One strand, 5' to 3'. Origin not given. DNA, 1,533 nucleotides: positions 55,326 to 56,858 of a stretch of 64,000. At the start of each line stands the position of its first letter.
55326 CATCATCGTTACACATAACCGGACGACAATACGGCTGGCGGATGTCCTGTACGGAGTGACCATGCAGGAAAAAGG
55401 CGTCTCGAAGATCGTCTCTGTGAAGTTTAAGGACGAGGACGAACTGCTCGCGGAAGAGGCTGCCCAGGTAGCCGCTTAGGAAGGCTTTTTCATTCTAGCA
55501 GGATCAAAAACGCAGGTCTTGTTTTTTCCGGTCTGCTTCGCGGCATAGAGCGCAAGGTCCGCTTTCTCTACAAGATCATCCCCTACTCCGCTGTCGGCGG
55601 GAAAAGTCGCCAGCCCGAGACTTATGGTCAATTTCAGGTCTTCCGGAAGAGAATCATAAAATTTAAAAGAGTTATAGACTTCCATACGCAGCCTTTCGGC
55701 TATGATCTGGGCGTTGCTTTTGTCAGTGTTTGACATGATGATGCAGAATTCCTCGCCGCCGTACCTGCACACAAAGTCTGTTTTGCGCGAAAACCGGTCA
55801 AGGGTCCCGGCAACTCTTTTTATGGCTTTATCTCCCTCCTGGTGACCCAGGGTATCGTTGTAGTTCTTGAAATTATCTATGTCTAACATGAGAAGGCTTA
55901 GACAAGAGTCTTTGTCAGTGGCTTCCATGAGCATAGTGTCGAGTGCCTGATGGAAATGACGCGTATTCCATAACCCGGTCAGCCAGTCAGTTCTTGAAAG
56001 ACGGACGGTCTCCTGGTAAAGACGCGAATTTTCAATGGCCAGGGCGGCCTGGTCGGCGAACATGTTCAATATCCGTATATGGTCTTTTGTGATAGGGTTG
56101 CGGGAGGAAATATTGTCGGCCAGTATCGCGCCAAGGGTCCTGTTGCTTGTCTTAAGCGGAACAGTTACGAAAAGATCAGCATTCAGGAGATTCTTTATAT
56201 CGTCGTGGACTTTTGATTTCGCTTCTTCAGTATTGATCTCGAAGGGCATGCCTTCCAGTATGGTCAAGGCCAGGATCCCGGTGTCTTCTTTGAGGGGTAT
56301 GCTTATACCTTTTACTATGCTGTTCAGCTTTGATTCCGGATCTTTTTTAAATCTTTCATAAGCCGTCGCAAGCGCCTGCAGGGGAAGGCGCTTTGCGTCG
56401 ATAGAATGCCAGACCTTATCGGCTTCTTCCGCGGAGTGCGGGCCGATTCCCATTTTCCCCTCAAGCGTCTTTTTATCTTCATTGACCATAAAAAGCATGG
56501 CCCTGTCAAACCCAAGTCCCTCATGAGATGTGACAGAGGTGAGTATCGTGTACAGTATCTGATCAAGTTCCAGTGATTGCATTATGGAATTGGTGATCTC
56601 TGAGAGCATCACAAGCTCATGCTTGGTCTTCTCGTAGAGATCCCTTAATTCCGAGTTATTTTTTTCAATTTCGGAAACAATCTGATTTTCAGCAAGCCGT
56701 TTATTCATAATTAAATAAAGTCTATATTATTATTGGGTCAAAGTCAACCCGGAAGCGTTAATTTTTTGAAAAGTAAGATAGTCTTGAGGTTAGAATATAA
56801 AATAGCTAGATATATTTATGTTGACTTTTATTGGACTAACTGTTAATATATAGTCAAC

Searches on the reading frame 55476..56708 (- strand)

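Call 13: search_protein_families(library=pfam, proteins=[window:55476-56708:-])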
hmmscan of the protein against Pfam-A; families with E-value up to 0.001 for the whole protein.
window:55476-56708:- (410 aa): 5 families
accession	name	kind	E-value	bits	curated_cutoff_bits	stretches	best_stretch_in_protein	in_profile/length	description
PF00990.26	GGDEF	-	1.4e-45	155.3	23.8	1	240-397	3-161/161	Diguanylate cyclase, GGDEF domain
PF01590.32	GAF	-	3.8e-09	37.6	22.4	1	47-225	1-133/133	GAF domain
PF13492.12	GAF_3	-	2e-07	31.9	27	1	176-227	79-129/129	GAF domain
PF24898.2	GGDEF_GdpP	-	3.7e-05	24.4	30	1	275-401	1-119/126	Cyclic-di-AMP phosphodiesterase GdpP-like, GGDEF domain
PF13185.12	GAF_2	-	4.6e-05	24.1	28.6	1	139-226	52-136/136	GAF domain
